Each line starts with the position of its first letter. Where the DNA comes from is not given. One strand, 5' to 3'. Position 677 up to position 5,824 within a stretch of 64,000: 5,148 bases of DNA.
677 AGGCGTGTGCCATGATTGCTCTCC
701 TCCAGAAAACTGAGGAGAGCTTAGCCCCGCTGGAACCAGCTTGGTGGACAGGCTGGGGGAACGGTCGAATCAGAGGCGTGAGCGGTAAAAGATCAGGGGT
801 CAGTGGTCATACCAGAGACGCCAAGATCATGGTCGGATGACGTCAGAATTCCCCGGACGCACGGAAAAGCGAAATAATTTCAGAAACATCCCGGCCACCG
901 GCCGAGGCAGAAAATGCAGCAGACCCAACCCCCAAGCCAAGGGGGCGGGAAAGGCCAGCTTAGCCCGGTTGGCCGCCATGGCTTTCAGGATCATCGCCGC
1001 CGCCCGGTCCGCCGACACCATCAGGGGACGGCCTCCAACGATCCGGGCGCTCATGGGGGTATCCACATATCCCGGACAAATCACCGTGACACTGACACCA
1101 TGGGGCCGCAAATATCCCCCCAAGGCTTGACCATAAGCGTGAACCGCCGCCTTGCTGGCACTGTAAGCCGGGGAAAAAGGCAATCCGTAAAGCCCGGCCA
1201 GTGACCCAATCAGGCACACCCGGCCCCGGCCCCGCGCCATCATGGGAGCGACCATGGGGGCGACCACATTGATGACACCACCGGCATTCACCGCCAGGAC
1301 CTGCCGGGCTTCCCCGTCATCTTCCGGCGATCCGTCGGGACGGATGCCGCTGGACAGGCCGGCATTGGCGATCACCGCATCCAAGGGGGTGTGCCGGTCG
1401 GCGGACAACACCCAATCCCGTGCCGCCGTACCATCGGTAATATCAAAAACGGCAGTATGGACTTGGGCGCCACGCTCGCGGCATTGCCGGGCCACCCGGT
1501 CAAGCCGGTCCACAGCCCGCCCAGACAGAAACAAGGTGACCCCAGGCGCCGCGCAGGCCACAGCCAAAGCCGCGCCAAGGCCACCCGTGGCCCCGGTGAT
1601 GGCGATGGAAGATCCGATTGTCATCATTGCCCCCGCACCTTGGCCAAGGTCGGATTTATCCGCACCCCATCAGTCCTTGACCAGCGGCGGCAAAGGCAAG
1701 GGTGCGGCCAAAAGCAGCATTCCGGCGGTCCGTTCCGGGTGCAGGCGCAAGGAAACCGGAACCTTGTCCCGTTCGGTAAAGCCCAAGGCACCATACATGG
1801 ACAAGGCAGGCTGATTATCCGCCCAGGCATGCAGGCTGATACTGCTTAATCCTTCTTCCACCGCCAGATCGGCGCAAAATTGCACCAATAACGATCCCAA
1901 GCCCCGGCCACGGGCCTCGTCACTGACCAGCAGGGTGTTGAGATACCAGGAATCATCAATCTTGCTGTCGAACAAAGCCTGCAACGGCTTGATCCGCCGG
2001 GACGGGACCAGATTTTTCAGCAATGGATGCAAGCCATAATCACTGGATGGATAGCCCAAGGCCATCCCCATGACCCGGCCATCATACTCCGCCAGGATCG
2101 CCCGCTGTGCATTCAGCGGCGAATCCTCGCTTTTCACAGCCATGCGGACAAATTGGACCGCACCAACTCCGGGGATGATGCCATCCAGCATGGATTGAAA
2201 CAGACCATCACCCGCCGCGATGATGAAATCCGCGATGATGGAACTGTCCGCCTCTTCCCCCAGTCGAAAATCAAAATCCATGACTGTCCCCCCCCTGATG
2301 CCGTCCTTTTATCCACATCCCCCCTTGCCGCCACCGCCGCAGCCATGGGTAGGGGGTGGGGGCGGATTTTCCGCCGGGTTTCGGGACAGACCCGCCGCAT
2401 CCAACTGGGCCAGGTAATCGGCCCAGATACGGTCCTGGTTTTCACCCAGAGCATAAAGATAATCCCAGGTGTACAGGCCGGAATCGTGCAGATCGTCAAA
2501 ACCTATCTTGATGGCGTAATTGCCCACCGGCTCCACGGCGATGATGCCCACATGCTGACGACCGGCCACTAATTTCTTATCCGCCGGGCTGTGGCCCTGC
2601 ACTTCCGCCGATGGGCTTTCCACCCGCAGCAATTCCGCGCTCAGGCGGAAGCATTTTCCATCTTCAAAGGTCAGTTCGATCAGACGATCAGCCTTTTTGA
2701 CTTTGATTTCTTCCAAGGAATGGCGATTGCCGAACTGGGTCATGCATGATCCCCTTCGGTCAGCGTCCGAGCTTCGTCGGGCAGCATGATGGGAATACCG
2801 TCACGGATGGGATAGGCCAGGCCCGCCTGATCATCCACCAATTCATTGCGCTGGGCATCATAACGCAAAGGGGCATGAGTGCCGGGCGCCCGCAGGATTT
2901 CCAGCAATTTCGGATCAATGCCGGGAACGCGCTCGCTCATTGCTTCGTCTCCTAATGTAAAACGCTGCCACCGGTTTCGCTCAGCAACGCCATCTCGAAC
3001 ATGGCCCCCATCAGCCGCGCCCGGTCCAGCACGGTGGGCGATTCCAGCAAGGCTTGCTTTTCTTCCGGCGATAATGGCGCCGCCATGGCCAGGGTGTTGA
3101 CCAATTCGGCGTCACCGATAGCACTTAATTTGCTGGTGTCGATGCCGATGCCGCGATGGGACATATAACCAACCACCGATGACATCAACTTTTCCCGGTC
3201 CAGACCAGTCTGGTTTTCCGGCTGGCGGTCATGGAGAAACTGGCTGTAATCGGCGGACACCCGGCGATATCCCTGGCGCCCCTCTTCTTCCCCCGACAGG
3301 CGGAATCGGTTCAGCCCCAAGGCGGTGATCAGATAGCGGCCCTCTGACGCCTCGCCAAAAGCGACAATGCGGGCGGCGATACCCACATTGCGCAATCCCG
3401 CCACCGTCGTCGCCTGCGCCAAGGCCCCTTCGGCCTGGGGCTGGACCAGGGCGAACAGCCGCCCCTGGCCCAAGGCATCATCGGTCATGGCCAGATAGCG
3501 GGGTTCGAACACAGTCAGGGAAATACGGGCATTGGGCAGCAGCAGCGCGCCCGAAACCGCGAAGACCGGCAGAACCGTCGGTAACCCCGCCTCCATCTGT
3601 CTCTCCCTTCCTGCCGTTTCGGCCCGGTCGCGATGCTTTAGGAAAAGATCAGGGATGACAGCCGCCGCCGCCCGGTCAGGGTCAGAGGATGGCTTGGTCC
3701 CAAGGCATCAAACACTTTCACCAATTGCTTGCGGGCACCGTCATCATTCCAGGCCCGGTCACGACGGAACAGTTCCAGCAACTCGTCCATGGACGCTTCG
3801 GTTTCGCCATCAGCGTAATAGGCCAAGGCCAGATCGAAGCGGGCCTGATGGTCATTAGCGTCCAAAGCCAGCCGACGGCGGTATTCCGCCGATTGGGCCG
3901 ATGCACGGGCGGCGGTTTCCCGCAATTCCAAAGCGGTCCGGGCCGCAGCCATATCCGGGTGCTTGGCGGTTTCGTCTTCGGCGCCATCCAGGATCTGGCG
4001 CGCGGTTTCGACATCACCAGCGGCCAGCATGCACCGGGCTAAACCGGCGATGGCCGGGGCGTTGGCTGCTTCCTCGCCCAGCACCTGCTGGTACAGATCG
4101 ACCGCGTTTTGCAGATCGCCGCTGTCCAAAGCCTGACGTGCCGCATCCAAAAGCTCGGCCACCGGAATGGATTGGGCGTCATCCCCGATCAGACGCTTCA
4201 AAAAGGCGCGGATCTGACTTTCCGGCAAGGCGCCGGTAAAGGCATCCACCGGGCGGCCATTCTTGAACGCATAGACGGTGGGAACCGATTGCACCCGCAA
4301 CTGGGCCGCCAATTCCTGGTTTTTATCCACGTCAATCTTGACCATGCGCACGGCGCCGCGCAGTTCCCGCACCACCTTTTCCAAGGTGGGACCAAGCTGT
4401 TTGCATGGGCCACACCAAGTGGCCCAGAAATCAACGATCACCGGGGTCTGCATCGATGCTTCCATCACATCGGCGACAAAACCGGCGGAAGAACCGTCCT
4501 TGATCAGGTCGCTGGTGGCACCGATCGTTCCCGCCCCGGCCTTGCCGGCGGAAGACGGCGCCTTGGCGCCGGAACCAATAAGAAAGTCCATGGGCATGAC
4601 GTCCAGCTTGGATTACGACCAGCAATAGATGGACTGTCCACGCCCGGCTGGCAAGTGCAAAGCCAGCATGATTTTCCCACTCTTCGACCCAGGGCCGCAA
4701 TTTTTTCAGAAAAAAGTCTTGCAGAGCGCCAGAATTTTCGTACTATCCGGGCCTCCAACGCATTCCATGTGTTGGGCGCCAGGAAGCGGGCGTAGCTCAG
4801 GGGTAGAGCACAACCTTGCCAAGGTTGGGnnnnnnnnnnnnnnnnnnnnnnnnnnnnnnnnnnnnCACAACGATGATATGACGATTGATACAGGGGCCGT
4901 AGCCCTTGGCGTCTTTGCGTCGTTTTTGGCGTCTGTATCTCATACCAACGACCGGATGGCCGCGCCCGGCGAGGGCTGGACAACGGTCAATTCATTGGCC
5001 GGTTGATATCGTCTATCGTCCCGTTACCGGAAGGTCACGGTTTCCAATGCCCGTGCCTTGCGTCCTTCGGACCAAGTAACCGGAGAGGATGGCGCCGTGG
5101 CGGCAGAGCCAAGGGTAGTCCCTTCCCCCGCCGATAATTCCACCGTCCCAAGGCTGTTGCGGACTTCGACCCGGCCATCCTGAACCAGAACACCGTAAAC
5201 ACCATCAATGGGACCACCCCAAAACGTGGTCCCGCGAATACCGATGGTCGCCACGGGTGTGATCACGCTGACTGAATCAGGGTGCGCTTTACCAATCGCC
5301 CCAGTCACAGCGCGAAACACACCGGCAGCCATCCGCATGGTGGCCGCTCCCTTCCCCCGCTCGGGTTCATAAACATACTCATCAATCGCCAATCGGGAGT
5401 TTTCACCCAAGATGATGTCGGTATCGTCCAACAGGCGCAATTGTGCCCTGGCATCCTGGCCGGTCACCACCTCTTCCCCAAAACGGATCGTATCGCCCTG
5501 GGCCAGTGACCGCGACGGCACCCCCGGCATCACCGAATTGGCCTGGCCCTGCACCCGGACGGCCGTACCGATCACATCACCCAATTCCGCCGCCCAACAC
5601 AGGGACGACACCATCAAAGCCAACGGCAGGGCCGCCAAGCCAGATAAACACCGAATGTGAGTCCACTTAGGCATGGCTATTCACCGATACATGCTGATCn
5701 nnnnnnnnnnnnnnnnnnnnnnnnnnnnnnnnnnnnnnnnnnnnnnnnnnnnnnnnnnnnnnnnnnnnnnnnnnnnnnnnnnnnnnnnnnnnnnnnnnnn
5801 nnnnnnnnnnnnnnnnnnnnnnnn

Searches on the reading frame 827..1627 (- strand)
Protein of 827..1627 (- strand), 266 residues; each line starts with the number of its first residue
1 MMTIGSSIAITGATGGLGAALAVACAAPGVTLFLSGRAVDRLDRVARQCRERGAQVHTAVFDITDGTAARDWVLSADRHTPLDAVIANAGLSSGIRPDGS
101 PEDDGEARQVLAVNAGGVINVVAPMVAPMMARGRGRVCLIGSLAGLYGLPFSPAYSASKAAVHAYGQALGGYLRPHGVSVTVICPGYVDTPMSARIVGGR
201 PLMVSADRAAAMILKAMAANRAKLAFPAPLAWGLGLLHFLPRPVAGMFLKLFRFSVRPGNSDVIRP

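Call 60: search_protein_families(library=pfam, proteins=[window:827-1627:-], max_evalue=0.0001)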
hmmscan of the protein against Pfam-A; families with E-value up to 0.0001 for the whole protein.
window:827-1627:- (266 aa): 3 families
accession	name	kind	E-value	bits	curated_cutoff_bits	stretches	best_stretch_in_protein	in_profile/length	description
PF00106.31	adh_short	-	1.3e-41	142.7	26.6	1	8-196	3-190/195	short chain dehydrogenase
PF13561.12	adh_short_C2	-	3.6e-25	89.4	27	1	12-210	1-198/236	Enoyl-(Acyl carrier protein) reductase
PF08659.16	KR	-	1.9e-08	34.9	22.6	1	8-183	3-173/180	KR domain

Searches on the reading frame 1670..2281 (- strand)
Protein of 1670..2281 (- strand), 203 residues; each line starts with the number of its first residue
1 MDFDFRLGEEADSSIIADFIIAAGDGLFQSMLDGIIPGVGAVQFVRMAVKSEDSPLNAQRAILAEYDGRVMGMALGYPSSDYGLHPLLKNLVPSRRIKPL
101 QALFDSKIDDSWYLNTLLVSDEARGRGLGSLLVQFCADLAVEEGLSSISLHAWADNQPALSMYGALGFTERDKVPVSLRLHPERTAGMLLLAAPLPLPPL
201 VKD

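Call 60: search_protein_families(library=pfam, proteins=[window:1670-2281:-], max_evalue=0.0001)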
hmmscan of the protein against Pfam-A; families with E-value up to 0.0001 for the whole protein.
window:1670-2281:- (203 aa): 4 families
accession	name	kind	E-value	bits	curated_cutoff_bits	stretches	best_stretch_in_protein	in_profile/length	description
PF00583.31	Acetyltransf_1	-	7.9e-15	55.6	20.7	1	57-168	31-116/116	Acetyltransferase (GNAT) family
PF08445.16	FR47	-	1.4e-09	38.2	22.1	1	113-173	23-82/86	FR47-like protein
PF13508.13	Acetyltransf_7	-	1e-08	35.8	27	1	62-170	6-84/84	Acetyltransferase (GNAT) domain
PF13673.13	Acetyltransf_10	-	2.3e-05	24.8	23.6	1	110-172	50-111/128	Acetyltransferase (GNAT) domain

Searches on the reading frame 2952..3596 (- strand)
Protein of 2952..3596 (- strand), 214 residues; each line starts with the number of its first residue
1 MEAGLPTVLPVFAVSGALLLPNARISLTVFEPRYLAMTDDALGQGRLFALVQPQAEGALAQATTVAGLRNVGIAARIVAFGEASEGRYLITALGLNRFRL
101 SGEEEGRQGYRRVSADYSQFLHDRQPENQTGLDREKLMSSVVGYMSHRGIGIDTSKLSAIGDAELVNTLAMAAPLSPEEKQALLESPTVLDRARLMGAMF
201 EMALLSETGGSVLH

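Call 60: search_protein_families(library=pfam, proteins=[window:2952-3596:-], max_evalue=0.0001)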
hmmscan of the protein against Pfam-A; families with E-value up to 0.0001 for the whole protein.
window:2952-3596:- (214 aa): 1 family
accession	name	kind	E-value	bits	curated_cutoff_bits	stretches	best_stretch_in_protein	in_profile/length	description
PF02190.22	LON_substr_bdg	-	7.8e-22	78.6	28.7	1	8-195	1-193/200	ATP-dependent protease La (LON) substrate-binding domain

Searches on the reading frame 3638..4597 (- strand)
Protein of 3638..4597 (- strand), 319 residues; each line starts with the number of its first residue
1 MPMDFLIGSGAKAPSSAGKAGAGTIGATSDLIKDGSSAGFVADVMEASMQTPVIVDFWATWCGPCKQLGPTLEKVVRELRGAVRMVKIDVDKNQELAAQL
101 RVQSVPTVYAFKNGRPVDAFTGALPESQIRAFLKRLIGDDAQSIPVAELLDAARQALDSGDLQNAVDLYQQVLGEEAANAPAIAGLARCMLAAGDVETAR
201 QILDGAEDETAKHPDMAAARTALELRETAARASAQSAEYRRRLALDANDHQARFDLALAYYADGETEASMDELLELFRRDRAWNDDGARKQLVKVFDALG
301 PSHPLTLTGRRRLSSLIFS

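Call 60: search_protein_families(library=pfam, proteins=[window:3638-4597:-], max_evalue=0.0001)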
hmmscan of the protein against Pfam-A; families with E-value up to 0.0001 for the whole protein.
window:3638-4597:- (319 aa): 6 families
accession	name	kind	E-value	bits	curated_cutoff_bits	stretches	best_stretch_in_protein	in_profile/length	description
PF00085.26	Thioredoxin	-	9.1e-28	96.7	23.5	1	40-134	10-102/103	Thioredoxin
PF14561.12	TPR_20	-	6.2e-27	94.2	25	1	230-318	2-90/90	Tetratricopeptide repeat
PF14559.12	TPR_19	-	1e-13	51.8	25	1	156-223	1-68/68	Tetratricopeptide repeat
PF13098.12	Thioredoxin_2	-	4.6e-10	40.2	27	1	50-133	5-104/104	Thioredoxin-like domain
PF13905.12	Thioredoxin_8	-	1.3e-06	29.1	27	1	51-101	2-54/94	Thioredoxin-like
PF00578.27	AhpC-TSA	-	5.4e-05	23.6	26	0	51-111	26-88/124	AhpC/TSA family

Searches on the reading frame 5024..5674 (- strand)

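Call 60: search_protein_families(library=pfam, proteins=[window:5024-5674:-], max_evalue=0.0001)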
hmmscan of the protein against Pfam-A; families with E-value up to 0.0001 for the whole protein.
window:5024-5674:- (216 aa): 1 family
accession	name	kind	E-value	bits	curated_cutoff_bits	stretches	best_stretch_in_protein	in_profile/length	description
PF04773.18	FecR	-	1.2e-12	48.5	24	1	68-170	2-97/97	FecR protein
